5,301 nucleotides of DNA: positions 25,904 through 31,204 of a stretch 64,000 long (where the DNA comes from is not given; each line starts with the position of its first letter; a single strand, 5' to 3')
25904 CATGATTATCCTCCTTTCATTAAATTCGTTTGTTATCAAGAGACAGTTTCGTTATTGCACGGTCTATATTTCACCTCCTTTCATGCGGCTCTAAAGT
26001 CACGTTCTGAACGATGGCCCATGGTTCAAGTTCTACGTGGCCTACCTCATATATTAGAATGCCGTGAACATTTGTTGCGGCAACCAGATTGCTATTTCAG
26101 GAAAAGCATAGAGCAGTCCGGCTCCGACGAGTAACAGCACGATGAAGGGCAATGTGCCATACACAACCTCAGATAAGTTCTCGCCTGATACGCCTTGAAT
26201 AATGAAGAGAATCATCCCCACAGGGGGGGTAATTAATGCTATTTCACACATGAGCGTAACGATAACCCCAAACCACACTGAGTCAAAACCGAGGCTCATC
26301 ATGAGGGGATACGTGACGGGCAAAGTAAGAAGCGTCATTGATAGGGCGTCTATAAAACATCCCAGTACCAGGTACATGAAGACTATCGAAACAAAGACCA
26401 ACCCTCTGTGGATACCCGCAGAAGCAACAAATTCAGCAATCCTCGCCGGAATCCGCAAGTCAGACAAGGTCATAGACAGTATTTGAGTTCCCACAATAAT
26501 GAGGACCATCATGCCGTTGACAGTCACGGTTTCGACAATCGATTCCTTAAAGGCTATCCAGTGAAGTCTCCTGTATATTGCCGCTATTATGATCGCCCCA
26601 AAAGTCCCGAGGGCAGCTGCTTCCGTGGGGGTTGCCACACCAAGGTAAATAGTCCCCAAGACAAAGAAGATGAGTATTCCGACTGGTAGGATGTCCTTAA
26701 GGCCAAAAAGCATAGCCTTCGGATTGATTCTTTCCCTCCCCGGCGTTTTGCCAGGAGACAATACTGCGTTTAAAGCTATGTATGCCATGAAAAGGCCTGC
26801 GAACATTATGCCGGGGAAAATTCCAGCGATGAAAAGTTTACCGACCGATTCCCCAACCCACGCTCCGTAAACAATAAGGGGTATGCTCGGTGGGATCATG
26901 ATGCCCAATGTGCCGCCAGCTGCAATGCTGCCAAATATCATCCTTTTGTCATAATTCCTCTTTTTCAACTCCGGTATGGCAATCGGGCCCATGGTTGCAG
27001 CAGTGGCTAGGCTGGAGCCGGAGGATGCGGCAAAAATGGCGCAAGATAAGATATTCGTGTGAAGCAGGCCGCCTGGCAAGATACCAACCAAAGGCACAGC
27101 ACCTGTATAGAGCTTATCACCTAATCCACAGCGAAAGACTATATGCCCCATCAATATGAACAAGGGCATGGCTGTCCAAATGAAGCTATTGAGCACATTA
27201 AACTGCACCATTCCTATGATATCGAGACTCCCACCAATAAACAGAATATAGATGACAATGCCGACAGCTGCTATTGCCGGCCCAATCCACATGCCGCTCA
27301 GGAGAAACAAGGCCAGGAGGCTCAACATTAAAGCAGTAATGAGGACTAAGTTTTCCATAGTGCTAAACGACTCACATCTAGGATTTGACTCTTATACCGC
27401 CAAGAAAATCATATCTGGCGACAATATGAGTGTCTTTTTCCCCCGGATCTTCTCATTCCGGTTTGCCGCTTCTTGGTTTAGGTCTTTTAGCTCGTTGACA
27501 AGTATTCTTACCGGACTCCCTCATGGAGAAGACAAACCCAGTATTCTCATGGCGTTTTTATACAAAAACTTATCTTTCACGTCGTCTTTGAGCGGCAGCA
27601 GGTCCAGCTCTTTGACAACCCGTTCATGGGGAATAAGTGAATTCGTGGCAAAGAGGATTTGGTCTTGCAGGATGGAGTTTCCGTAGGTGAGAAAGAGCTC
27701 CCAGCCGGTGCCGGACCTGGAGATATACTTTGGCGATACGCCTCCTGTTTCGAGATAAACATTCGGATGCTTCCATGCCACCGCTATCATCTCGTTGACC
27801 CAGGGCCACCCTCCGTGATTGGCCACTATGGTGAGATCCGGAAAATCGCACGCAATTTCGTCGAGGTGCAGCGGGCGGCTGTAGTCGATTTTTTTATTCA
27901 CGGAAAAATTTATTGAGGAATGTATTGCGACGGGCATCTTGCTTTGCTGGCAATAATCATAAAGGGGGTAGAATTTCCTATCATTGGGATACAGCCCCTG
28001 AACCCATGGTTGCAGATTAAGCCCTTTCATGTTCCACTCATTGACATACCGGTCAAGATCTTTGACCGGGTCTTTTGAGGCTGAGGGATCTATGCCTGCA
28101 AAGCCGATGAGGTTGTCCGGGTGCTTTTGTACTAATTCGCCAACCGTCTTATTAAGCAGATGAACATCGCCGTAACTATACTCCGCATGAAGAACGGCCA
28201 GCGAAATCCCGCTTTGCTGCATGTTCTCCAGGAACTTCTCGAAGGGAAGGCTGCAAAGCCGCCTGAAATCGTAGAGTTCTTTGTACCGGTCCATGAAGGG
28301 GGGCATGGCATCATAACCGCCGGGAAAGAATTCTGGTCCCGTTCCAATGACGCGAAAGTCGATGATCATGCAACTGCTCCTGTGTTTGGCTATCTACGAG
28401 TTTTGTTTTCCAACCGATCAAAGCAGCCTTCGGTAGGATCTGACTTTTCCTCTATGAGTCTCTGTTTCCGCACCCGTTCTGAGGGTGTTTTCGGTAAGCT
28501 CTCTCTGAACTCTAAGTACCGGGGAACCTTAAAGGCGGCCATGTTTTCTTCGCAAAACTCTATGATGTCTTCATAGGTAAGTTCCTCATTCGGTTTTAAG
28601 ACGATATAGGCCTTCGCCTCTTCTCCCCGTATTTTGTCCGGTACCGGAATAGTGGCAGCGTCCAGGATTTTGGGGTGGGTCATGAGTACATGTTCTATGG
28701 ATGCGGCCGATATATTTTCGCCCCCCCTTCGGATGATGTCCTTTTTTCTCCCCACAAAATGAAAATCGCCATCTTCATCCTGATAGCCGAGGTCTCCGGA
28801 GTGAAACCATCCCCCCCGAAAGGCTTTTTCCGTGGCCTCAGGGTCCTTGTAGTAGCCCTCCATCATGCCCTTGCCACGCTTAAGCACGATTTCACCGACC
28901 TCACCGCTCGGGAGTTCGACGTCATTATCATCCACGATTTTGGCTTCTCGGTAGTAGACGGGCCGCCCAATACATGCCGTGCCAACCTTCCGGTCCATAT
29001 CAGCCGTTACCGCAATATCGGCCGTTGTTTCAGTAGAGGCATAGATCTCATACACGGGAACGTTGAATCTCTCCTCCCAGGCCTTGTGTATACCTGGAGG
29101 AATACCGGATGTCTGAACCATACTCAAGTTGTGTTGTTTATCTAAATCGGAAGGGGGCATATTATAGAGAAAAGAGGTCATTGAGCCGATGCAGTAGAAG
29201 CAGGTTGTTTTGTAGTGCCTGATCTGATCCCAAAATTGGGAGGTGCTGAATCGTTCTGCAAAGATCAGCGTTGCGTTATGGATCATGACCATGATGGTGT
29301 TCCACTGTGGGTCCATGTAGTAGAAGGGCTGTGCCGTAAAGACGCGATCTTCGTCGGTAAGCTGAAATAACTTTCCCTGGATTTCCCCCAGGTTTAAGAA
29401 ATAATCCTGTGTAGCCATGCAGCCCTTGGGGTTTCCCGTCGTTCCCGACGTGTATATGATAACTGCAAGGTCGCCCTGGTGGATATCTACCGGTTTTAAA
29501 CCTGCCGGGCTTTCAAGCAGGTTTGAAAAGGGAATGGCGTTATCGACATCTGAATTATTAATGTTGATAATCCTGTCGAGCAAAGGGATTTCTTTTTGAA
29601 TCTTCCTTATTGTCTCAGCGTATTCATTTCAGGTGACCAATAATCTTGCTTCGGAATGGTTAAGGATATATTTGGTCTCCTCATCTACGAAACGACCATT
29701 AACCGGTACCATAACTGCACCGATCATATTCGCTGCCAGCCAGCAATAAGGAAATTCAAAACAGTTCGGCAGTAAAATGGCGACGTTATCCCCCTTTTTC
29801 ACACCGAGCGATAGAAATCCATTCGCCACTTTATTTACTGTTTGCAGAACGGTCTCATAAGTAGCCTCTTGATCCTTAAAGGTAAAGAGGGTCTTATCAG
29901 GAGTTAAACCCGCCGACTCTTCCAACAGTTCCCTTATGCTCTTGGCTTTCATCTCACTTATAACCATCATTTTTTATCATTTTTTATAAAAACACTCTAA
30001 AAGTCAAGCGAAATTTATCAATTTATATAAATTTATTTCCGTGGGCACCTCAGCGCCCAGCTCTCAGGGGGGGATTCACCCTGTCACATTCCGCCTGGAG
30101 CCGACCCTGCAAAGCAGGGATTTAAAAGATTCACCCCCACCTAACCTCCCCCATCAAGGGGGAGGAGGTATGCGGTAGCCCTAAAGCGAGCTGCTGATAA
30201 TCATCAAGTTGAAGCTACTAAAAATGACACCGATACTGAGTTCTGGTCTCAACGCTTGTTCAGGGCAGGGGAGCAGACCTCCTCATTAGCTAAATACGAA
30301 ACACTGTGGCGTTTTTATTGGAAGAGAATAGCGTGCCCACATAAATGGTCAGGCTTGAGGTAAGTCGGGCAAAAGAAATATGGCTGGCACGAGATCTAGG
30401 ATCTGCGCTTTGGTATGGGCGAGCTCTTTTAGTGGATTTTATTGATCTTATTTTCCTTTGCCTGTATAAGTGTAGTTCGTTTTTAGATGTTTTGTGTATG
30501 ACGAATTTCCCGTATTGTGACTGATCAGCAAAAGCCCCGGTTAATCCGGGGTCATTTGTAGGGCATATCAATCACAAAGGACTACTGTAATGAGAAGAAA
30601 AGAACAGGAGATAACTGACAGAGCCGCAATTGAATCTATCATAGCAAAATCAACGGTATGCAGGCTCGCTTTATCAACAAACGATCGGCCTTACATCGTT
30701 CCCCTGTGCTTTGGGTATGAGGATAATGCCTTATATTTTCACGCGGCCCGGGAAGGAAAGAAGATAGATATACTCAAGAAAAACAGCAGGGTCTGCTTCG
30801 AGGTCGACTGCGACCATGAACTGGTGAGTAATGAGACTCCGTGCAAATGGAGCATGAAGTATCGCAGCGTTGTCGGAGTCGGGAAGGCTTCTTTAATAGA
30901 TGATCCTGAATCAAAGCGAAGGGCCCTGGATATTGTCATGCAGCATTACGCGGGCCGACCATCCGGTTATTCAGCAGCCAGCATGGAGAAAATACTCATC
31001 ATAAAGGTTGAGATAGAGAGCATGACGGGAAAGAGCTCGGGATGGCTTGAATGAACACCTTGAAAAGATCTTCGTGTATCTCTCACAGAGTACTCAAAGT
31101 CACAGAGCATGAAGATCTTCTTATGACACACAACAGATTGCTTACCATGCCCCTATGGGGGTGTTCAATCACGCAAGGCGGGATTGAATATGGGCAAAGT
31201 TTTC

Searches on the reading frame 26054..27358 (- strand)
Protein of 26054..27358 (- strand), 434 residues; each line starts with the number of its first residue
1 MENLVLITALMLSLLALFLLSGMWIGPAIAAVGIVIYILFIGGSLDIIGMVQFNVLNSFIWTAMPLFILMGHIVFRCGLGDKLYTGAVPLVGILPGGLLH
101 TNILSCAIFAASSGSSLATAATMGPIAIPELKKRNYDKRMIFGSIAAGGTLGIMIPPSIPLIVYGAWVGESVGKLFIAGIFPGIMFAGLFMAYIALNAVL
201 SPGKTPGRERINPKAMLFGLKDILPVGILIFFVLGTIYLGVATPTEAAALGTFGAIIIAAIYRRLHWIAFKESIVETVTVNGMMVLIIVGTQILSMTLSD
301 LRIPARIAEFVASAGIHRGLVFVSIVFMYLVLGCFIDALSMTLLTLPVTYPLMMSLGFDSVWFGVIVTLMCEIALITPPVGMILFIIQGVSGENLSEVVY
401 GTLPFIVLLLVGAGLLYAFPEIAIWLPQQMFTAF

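Call 12: search_protein_families(library=pfam, proteins=[window:26054-27358:-], max_evalue=0.01)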
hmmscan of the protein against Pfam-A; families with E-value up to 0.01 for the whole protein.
window:26054-27358:- (434 aa): 1 family
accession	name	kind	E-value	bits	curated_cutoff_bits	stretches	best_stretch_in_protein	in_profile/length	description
PF06808.19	DctM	-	5.4e-82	276.3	23.8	1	14-422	3-413/413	Tripartite ATP-independent periplasmic transporter, DctM component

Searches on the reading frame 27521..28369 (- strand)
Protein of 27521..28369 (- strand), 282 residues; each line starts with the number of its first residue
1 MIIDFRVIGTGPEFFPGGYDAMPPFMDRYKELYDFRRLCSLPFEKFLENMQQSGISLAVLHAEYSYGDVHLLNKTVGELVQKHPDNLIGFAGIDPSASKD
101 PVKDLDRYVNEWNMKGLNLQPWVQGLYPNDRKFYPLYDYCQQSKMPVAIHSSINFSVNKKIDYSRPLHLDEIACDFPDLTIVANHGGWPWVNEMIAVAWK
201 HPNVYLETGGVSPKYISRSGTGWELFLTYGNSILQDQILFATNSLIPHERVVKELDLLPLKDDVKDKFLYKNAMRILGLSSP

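Call 12: search_protein_families(library=pfam, proteins=[window:27521-28369:-], max_evalue=0.01)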
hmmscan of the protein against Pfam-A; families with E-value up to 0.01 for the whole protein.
window:27521-28369:- (282 aa): 1 family
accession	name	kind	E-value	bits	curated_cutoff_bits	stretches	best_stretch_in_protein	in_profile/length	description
PF04909.20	Amidohydro_2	-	7.1e-37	128.2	26.4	1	46-279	39-289/289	Amidohydrolase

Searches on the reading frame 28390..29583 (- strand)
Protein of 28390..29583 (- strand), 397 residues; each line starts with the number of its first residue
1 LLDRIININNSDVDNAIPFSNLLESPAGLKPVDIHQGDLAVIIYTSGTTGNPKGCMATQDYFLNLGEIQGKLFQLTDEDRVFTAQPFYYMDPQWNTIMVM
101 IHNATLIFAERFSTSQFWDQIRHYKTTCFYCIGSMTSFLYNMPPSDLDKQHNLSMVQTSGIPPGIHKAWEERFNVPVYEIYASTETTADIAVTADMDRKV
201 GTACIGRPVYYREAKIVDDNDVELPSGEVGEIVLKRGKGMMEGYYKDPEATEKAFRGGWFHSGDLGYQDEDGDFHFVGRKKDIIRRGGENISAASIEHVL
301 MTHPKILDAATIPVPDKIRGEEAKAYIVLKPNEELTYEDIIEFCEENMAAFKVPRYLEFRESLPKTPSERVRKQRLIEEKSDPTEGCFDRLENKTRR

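Call 9: search_protein_families(library=pfam, proteins=[window:28390-29583:-], max_evalue=0.01)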
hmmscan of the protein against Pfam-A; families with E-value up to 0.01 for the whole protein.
window:28390-29583:- (397 aa): 2 families
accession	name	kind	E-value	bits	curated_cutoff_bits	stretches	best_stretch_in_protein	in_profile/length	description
PF00501.34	AMP-binding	-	1.1e-43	150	29.9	1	29-245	154-384/384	AMP-binding enzyme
PF13193.12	AMP-binding_C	-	5.6e-18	66.1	24.5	1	296-368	2-74/76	AMP-binding enzyme C-terminal domain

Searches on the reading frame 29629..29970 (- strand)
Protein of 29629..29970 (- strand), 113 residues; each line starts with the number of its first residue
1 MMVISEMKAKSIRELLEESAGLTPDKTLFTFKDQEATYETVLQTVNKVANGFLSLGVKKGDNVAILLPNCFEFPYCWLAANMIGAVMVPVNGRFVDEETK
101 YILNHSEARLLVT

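Call 9: search_protein_families(library=pfam, proteins=[window:29629-29970:-], max_evalue=0.01)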
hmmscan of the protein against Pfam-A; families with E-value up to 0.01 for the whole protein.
window:29629-29970:- (113 aa): 1 family
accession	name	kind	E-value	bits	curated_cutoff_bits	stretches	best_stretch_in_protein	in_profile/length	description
PF00501.34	AMP-binding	-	1.4e-27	96.9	29.9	1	16-113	1-99/384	AMP-binding enzyme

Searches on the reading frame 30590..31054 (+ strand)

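Call 9: search_protein_families(library=pfam, proteins=[window:30590-31054:+], max_evalue=0.01)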
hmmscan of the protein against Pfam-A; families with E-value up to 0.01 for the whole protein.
window:30590-31054:+ (154 aa): 3 families
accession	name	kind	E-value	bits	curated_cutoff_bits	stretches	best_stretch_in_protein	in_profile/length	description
PF12900.13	Pyridox_ox_2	-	6.9e-28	97.8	27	1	10-148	1-139/140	Pyridoxamine 5'-phosphate oxidase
PF01243.27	PNPOx_N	-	2.5e-09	38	28.1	1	12-143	3-114/120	Pyridoxamine 5'-phosphate oxidase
PF04299.18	FMN_bind_2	-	8.5e-06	26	22.4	1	4-130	5-154/168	Putative FMN-binding domain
